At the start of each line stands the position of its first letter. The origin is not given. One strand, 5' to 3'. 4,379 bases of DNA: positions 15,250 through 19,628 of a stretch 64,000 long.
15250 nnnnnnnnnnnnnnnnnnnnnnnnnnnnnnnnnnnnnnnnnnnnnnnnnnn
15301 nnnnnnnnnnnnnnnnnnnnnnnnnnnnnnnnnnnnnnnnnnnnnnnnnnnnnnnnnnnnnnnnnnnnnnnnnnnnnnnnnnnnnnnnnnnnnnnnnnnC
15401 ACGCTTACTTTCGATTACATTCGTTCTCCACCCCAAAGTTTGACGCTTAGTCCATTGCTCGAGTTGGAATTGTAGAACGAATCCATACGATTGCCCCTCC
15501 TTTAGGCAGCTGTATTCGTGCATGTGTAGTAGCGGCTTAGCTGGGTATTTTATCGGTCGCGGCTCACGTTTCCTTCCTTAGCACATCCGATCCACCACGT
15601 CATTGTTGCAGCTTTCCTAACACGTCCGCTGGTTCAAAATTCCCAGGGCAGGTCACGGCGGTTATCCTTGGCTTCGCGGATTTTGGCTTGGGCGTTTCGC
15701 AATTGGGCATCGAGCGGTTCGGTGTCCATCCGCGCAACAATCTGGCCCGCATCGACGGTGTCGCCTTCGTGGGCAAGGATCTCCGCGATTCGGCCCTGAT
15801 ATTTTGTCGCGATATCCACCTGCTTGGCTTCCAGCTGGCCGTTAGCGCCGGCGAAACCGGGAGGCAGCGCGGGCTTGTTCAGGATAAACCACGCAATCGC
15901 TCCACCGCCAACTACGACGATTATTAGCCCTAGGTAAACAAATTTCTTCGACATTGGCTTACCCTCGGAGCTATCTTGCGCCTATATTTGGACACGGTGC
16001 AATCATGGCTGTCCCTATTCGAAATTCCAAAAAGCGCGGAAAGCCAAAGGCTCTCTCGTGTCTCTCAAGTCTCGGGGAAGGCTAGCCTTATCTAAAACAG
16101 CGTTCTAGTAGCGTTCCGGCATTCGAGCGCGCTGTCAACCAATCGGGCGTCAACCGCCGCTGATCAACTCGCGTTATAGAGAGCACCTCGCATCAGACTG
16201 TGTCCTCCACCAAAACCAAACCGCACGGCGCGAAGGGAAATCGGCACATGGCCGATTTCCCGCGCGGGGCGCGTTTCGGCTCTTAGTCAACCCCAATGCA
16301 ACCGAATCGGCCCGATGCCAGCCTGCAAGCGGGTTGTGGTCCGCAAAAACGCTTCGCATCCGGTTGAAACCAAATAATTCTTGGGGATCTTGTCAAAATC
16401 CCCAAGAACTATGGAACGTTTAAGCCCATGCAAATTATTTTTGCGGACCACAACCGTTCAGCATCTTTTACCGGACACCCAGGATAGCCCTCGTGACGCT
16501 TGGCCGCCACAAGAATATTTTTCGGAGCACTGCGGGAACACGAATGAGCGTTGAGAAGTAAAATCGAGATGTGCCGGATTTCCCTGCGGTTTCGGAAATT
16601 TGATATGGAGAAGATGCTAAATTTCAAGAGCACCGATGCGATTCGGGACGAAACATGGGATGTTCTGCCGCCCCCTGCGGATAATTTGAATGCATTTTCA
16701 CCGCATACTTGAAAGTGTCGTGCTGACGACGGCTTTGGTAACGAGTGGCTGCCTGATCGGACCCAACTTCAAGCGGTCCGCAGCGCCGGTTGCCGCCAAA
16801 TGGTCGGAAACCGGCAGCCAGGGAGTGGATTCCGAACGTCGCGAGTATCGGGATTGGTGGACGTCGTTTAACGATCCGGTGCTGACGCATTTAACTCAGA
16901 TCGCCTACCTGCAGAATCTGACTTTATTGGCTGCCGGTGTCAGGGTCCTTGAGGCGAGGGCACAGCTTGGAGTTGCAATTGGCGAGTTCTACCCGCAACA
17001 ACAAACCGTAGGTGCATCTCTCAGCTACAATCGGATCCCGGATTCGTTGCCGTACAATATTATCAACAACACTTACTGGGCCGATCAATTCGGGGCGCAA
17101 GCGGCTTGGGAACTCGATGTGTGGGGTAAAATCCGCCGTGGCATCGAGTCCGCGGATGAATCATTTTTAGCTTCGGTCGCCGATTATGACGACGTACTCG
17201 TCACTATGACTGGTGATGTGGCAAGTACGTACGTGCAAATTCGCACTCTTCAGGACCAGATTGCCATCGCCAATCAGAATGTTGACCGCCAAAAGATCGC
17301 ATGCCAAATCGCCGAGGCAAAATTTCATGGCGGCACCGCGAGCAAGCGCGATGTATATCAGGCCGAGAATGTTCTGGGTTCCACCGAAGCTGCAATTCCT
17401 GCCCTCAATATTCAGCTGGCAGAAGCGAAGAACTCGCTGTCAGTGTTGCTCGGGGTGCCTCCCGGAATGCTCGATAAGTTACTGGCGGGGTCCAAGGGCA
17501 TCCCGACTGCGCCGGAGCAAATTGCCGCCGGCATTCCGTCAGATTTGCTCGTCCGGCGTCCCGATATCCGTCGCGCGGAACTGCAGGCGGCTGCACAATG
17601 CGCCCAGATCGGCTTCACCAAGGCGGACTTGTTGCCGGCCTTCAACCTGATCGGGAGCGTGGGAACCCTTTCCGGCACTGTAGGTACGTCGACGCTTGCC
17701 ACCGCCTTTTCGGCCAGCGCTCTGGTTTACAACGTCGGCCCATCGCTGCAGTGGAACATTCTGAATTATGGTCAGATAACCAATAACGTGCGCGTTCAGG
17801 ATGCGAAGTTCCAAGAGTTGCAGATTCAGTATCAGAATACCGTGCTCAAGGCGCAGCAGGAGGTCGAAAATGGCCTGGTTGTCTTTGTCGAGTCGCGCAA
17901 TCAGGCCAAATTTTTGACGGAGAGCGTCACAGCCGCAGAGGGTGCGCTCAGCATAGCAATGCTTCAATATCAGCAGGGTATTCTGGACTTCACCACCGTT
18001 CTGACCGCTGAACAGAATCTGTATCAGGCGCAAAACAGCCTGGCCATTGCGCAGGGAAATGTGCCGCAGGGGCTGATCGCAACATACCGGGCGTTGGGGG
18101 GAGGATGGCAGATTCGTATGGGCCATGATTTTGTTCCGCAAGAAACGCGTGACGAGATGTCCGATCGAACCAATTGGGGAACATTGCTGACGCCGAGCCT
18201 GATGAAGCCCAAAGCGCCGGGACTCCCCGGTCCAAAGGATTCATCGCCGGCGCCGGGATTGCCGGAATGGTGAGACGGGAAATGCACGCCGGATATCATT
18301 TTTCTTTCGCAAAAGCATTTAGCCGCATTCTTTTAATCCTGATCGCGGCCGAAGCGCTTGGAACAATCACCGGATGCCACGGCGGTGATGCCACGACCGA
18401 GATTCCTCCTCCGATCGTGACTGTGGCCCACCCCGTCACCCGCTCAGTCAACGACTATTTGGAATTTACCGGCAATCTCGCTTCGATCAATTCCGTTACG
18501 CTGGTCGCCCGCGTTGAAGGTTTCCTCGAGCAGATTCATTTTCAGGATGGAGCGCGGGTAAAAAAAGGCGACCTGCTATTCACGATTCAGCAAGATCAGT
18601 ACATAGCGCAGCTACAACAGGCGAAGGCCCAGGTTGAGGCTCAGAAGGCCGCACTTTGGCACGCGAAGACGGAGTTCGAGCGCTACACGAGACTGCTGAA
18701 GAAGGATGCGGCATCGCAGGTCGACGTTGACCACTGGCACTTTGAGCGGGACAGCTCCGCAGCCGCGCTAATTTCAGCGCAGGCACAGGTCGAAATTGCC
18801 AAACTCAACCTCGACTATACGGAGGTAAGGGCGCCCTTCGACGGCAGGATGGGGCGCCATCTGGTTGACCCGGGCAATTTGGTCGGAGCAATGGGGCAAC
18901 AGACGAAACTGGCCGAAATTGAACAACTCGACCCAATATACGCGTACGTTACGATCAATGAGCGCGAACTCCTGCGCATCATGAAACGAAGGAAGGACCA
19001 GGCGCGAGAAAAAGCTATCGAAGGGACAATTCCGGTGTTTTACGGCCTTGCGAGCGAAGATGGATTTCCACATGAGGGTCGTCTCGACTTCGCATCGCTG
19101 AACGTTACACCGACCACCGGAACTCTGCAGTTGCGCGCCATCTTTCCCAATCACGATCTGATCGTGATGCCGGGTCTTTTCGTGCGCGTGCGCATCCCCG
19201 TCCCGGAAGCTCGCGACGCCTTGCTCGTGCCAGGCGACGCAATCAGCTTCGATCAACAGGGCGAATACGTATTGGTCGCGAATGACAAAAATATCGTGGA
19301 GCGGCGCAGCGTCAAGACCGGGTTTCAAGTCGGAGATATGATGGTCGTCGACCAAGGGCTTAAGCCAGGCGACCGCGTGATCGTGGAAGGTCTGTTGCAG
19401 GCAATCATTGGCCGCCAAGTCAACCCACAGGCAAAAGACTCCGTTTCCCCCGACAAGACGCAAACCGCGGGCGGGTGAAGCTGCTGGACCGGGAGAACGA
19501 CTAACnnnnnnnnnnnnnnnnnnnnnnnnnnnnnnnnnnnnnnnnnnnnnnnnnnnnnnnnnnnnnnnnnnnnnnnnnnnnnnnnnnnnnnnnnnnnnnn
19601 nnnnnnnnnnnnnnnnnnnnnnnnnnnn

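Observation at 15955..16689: Palindrome-dense 735-bp leader upstream of the efflux operon (nested hairpin element + repeated half-site)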

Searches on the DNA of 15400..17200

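Call 4: search_rna_families(source=window, start=15400, end=17200, threshold=evalue, max_evalue=10, show_alignments=3)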
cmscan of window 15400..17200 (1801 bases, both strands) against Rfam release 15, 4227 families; matches with E-value up to 10: 2.
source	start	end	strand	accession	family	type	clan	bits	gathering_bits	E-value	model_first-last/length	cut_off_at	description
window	16212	16290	-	RF04045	mir-2147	Gene; miRNA;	-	17.6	80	3.2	1-85/85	no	mir-2147 microRNA precursor family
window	16324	16463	+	RF01703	Dictyoglomi-1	Gene; sRNA;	-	13.7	150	4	1-236/236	no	Dictyoglomi-1 RNA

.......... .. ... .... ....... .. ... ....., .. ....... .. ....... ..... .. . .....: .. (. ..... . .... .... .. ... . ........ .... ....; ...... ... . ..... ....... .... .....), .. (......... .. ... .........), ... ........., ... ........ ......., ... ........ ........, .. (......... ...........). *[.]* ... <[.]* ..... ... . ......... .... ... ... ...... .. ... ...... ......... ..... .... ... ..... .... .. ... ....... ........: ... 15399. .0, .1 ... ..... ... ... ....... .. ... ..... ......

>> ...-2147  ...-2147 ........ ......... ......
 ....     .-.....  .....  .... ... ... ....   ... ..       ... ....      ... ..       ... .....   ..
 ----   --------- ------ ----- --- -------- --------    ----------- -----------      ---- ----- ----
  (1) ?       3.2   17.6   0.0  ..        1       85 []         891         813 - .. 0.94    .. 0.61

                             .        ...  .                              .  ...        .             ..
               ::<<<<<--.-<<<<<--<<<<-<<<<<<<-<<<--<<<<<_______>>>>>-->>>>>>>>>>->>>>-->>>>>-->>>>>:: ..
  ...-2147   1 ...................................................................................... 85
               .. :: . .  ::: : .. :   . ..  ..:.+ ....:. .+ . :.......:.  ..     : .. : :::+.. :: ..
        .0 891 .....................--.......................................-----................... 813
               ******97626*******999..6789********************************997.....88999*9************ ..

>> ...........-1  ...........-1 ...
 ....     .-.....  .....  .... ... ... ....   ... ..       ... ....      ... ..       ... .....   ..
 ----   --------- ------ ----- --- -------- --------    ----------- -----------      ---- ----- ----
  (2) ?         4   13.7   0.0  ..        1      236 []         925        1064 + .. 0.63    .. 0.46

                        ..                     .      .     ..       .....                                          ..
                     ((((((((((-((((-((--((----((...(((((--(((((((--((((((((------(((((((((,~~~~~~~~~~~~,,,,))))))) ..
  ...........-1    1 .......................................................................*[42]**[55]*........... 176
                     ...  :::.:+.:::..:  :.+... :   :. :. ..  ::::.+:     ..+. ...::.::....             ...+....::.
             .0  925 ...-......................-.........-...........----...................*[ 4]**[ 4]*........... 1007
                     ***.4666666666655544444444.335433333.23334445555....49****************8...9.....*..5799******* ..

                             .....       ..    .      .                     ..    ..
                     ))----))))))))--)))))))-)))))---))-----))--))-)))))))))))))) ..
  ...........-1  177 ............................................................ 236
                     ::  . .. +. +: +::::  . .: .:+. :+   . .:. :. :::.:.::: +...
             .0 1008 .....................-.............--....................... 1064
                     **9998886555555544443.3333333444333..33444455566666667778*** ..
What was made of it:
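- On Any Rfam RNA family: The best hits are a miRNA model and Dictyoglomi-1 at E = 3-4, far below their gathering scores (call 4).
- No Rfam family matches, even at E <= 10 (call 4).
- Tried and rejected: Rfam at E <= 10 on 15400-17200 found nothing usable (call 4).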

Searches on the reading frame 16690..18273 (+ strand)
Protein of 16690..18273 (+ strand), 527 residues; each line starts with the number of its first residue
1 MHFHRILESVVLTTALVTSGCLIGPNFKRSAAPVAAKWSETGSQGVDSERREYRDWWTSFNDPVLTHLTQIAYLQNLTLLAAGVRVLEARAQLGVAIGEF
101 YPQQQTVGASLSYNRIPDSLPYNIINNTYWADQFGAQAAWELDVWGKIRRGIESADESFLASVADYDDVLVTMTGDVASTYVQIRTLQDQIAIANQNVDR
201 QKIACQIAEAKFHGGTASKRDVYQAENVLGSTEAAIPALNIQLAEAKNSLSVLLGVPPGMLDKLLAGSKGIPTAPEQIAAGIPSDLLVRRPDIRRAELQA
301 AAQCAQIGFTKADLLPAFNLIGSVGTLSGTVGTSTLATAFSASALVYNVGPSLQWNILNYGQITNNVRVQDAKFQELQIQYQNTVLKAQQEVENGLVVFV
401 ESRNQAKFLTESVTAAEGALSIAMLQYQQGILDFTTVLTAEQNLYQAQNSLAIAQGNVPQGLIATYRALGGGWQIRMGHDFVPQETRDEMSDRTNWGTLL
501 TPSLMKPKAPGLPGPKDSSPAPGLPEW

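Call 7: search_protein_families(library=pfam, proteins=[window:16690-18273:+])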
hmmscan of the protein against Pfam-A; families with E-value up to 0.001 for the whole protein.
window:16690-18273:+ (527 aa): 1 family
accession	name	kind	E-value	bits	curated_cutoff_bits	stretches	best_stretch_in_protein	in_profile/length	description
PF02321.23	OEP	-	4.8e-42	144.3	22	2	67-255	3-187/187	Outer membrane efflux protein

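Call 13: find_encoding_contigs(protein=window:16690-18273:+, flank=6000, max_places=10)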
Protein window:16690-18273:+ (527 aa): 2 contigs read that carry it; 2 places shown.
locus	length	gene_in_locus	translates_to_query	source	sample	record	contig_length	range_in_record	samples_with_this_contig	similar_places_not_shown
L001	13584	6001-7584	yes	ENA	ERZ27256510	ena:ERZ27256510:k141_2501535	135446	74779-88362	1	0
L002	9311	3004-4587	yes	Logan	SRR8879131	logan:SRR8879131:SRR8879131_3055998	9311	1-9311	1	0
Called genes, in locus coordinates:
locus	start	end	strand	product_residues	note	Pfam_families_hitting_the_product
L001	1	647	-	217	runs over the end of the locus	PF13353:Fer4_12 (weak), PF04055:Radical_SAM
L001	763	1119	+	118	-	PF21157:DksA_N, PF01258:zf-dskA_traR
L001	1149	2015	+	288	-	PF00483:NTP_transferase, PF12804:NTP_transf_3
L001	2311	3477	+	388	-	PF15780:ASH (faint), PF22073:Cep192_D4 (weak)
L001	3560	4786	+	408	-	-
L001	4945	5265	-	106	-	-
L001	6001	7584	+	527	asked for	PF02321:OEP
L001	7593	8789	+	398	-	PF25917:BSH_RND, PF25973:BSH_CzcB (weak), PF25876:HH_MFP_RND, PF25885:HH_EMRA (weak), PF25944:Beta-barrel_RND, PF25967:RND-MFP_C, PF25989:YknX_C (weak)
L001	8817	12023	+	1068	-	PF00873:ACR_tran, PF03176:MMPL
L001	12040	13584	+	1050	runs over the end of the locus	PF00873:ACR_tran, PF03176:MMPL (faint)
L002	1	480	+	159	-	?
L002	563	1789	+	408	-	-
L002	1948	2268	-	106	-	-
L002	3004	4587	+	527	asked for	PF02321:OEP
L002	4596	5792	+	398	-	PF25917:BSH_RND, PF25973:BSH_CzcB (weak), PF25876:HH_MFP_RND, PF25885:HH_EMRA (weak), PF25944:Beta-barrel_RND, PF25967:RND-MFP_C, PF25989:YknX_C (weak)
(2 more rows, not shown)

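Call 16: find_homologous_proteins(query=window:16690-18273:+, max_evalue=1e-30)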
Query window:16690-18273:+ (527 aa): 7839 proteins with E <= 1e-30 among 8000 candidates; the best 120 are listed.
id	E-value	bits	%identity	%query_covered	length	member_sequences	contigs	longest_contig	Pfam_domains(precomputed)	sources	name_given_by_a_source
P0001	0.0e+0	1172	100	100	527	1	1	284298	PF02321.24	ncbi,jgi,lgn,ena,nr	ncbi:MAG TPA: efflux transporter outer membrane subunit [Candidatus Binataceae bacterium]|nr:efflux 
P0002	2.6e-256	869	73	99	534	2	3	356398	PF02321.24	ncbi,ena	-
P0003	2.9e-244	830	70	99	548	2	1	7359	PF02321.24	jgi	jgi:NodT family efflux transporter outer membrane factor (OMF) lipoprotein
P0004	4.0e-243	826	72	96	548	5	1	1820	PF02321.24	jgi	jgi:NodT family efflux transporter outer membrane factor (OMF) lipoprotein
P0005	4.1e-243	826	71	98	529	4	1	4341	PF02321.24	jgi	jgi:NodT family efflux transporter outer membrane factor (OMF) lipoprotein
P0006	1.1e-242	825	71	97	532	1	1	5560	PF02321.24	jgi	jgi:NodT family efflux transporter outer membrane factor (OMF) lipoprotein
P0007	1.2e-242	824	71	99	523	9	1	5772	PF02321.24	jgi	jgi:NodT family efflux transporter outer membrane factor (OMF) lipoprotein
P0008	3.9e-241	819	72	96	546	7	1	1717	PF02321.24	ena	-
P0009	3.9e-241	819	69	98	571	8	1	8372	PF02321.24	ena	-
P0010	4.2e-241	819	69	96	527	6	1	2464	PF02321.24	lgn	-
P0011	4.4e-241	819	71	98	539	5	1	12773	PF02321.24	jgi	jgi:NodT family efflux transporter outer membrane factor (OMF) lipoprotein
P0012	6.1e-241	819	70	100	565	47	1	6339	PF02321.24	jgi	jgi:NodT family efflux transporter outer membrane factor (OMF) lipoprotein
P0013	1.7e-240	817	70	98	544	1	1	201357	PF02321.24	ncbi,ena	-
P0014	4.5e-240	816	69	100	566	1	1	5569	PF02321.24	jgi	-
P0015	5.2e-240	816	69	100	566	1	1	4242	PF02321.24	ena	-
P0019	9.7e-240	815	70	99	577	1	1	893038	PF02321.24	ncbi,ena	-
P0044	3.9e-236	803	68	99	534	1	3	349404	PF02321.24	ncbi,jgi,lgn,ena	jgi:NodT family efflux transporter outer membrane factor (OMF) lipoprotein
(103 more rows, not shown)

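Call 29: find_encoding_contigs(protein=P0002, flank=4000, max_places=3)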
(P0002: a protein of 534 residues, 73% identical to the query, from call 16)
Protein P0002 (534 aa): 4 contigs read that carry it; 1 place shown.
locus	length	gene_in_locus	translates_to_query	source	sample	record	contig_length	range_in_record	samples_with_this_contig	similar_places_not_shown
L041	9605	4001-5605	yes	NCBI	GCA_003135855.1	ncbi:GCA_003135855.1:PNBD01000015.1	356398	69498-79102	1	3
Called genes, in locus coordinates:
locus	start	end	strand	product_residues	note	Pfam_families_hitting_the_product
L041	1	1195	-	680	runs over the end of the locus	PF14741:GH114_assoc, PF07602:DUF1565 (weak), PF22842:Pel9A-like_beta_helix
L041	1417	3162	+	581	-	PF13522:GATase_6, PF13537:GATase_7, PF00733:Asn_synthase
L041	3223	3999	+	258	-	PF03328:HpcH_HpaI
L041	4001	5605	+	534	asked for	PF02321:OEP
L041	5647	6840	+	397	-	PF25917:BSH_RND, PF25973:BSH_CzcB, PF25881:HH_YBHG (faint), PF25885:HH_EMRA (weak), PF25876:HH_MFP_RND, PF25944:Beta-barrel_RND, PF25967:RND-MFP_C, PF25989:YknX_C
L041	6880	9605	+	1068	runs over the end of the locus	PF00873:ACR_tran, PF03176:MMPL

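Call 30: find_encoding_contigs(protein=P0013, flank=4000, max_places=3)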
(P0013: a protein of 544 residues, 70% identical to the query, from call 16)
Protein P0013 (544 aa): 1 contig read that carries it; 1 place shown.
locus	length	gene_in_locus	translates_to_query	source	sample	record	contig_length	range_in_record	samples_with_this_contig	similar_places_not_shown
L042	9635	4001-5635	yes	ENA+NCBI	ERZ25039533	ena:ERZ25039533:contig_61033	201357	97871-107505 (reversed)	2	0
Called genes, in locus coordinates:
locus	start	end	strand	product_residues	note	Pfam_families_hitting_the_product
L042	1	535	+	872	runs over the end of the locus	PF21088:MS_channel_1st (weak), PF00924:MS_channel_2nd, PF21082:MS_channel_3rd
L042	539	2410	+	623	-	PF00664:ABC_membrane, PF00005:ABC_tran, PF02463:SMC_N (weak)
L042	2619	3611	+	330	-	PF11495:TrmB_EBD_N (faint), PF13091:PLDc_2, PF17941:PP_kinase_C_1 (weak), PF24402:iHKD (faint), PF00614:PLDc (faint), PF13090:PP_kinase_C (weak), PF13091:PLDc_2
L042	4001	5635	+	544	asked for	PF02321:OEP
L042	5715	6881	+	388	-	PF25917:BSH_RND, PF25973:BSH_CzcB, PF25885:HH_EMRA (weak), PF25876:HH_MFP_RND, PF25944:Beta-barrel_RND, PF25967:RND-MFP_C, PF25989:YknX_C (weak)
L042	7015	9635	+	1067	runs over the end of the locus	PF00873:ACR_tran, PF03176:MMPL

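Call 31: find_encoding_contigs(protein=P0019, flank=4000, max_places=3)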
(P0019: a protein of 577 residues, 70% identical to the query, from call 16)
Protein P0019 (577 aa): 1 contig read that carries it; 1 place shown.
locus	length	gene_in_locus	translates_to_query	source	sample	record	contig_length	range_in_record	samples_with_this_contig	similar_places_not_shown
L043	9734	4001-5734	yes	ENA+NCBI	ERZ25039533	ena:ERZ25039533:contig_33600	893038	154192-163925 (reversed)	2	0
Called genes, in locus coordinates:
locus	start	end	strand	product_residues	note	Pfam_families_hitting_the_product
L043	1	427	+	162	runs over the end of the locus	PF06897:DUF1269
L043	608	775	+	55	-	-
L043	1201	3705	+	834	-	PF21088:MS_channel_1st (weak), PF00924:MS_channel_2nd, PF21082:MS_channel_3rd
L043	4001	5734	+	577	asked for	PF02321:OEP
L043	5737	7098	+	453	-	PF25919:BSH_CusB (faint), PF25917:BSH_RND, PF25973:BSH_CzcB, PF25876:HH_MFP_RND, PF25944:Beta-barrel_RND, PF25967:RND-MFP_C, PF25989:YknX_C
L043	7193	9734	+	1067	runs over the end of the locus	PF00873:ACR_tran, PF03176:MMPL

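Call 32: find_encoding_contigs(protein=P0044, flank=4000, max_places=3)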
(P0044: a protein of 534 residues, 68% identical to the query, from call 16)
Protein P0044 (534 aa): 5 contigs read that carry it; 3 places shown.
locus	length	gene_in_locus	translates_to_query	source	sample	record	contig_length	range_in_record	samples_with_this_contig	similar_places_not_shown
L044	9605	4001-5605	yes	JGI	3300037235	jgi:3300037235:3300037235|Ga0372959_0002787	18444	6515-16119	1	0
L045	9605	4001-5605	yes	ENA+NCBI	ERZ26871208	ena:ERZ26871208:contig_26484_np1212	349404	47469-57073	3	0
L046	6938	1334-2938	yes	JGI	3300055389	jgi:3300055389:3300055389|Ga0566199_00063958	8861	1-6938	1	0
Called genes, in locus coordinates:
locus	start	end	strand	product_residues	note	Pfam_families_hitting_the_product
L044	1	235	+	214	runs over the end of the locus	PF01738:DLH, PF00326:Peptidase_S9 (faint)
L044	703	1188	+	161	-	PF13565:HTH_32 (weak)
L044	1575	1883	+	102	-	-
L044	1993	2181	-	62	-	PF12728:HTH_17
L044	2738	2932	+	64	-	-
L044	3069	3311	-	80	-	-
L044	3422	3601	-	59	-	-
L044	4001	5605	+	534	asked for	PF02321:OEP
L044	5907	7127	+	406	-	PF25917:BSH_RND, PF25973:BSH_CzcB (weak), PF25876:HH_MFP_RND (weak), PF25944:Beta-barrel_RND, PF25967:RND-MFP_C, PF25989:YknX_C (weak)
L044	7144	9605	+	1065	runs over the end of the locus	PF00873:ACR_tran, PF03176:MMPL (weak)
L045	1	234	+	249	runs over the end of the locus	PF01738:DLH, PF00326:Peptidase_S9 (faint)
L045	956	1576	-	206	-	-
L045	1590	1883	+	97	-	-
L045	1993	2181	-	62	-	PF12728:HTH_17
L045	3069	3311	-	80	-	-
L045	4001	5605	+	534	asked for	PF02321:OEP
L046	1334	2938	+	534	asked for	PF02321:OEP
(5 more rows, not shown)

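Call 70: search_protein_families(library=ncbifam, proteins=[window:16690-18273:+], max_evalue=0.01)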
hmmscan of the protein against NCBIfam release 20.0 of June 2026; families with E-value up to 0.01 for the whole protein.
window:16690-18273:+ (527 aa): 10 families
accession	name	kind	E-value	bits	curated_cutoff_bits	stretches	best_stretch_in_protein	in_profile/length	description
TIGR01845.1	outer_NodT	subfamily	6.8e-91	305.4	210.05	1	13-472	2-460/460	efflux transporter outer membrane subunit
NF033143.1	efflux_OM_AdeK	equivalog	1.5e-45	155.8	900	1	34-482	37-471/480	multidrug efflux RND transporter AdeIJK outer membrane channel subunit AdeK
NF007347.1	PRK09837.1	subfamily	1.8e-44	152.4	598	1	7-473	4-459/461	Cu(I)/Ag(I) efflux RND transporter outer membrane protein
NF033142.1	efflux_OM_AdeC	exception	8.6e-37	126.8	975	1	60-472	59-461/465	multidrug efflux RND transporter AdeABC outer membrane channel subunit AdeC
NF007390.0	PRK09915.1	equivalog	5.6e-26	91.3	597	1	47-475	51-481/488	MdtP family multidrug efflux transporter outer membrane subunit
TIGR01844.1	type_I_sec_TolC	subfamily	1.1e-23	84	225.15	1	69-457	9-385/414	TolC family outer membrane protein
NF047721.1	ToxDrgExpTdeA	equivalog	1.1e-23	83.8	550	1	12-472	7-452/455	toxin/drug exporter TdeA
NF052390.1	efflux_OMP_AbuO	equivalog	1.7e-13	50.1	700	2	65-225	245-401/447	multidrug efflux outer membrane protein AbuO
NF008524.1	PRK11459.1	equivalog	7e-12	44.9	650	1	54-474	56-477/478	multidrug resistance outer membrane protein MdtQ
NF007002.0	PRK09465.1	equivalog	0.0028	16.3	495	0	305-455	258-409/460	outer membrane channel protein TolC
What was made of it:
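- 16690..25881 (+): Right boundary of the spacer: the OMF (NodT) - adaptor - RND - RND efflux operon. Calls 7, 13, 70.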

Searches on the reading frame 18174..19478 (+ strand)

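Call 7: search_protein_families(library=pfam, proteins=[window:18174-19478:+])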
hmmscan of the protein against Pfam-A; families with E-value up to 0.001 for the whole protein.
window:18174-19478:+ (434 aa): 3 families
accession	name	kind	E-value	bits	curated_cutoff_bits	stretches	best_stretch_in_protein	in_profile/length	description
PF16576.10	HlyD_D23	-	3.5e-10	40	30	1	109-337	21-214/214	Barrel-sandwich domain of CusB or HlyD membrane-fusion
PF13437.12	HlyD_3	-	2e-06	28.9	22.2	0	218-270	2-51/106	HlyD family secretion protein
PF13533.13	Biotin_lipoyl_2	-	5.1e-05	23.4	29.8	1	109-138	2-31/32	Biotin-lipoyl like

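Call 70: search_protein_families(library=ncbifam, proteins=[window:18282-19478:+], max_evalue=0.01)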
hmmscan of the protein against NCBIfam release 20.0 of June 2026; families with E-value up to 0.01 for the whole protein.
window:18282-19478:+ (398 aa): 23 families
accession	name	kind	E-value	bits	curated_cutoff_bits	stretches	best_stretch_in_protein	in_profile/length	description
TIGR01730.1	RND_mfp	subfamily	3.5e-83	279.2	94.9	1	46-381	1-320/322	efflux RND transporter periplasmic adaptor subunit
NF045904.1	RND-peri-MexE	equivalog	7.7e-79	265.4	714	1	18-387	9-373/390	multidrug efflux RND transporter periplasmic adaptor subunit MexE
NF000272.2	OqxA_adapt_sub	exception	4.8e-68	229.9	835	1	15-376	9-372/391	multidrug efflux RND transporter periplasmic adaptor subunit OqxA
NF033138.2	RND-peri-MexC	equivalog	7.7e-63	212.9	625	1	31-384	21-373/375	MexC family multidrug efflux RND transporter periplasmic adaptor subunit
NF008589.1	PRK11556.1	equivalog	1e-62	212.3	391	1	34-380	48-385/392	MdtA/MuxA family multidrug efflux RND transporter periplasmic adaptor subunit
NF007132.1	PRK09578.1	equivalog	1e-57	195.7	512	1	14-394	7-387/396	MexX/AxyX family multidrug efflux RND transporter periplasmic adaptor subunit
NF033834.1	RND_adapt_MexA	exception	3.9e-56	190.7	750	1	24-391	16-369/373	multidrug efflux RND transporter periplasmic adaptor subunit MexA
NF011604.1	PRK15030.1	equivalog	5.5e-55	187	765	1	20-394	14-384/397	multidrug efflux RND transporter periplasmic adaptor subunit AcrA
NF007362.0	PRK09859.1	equivalog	2.7e-46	158.4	738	1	23-374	14-363/385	multidrug transporter subunit MdtE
TIGR00999.1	8a0102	subfamily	2.1e-31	109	319.3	1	90-371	1-267/271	CzcB/NccB family metal efflux transporter periplasmic adaptor subunit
NF007785.0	PRK10476.1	equivalog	6e-18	64.8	376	2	67-126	44-103/347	multidrug transporter subunit MdtN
NF007850.1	PRK10559.1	equivalog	1.7e-16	60.2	400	1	71-203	40-171/303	p-hydroxybenzoic acid efflux pump subunit AaeA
NF008606.0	PRK11578.1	equivalog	5.2e-15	55.4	342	1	54-203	44-207/371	macrolide transporter subunit MacA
NF002939.0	PRK03598.1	equivalog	2.2e-14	53.4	393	3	56-125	30-98/332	secretion protein HlyD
TIGR00998.1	8a0101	subfamily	2.7e-13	49.6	390.8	2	122-230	152-252/334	EmrA/EmrK family multidrug efflux transporter periplasmic adaptor subunit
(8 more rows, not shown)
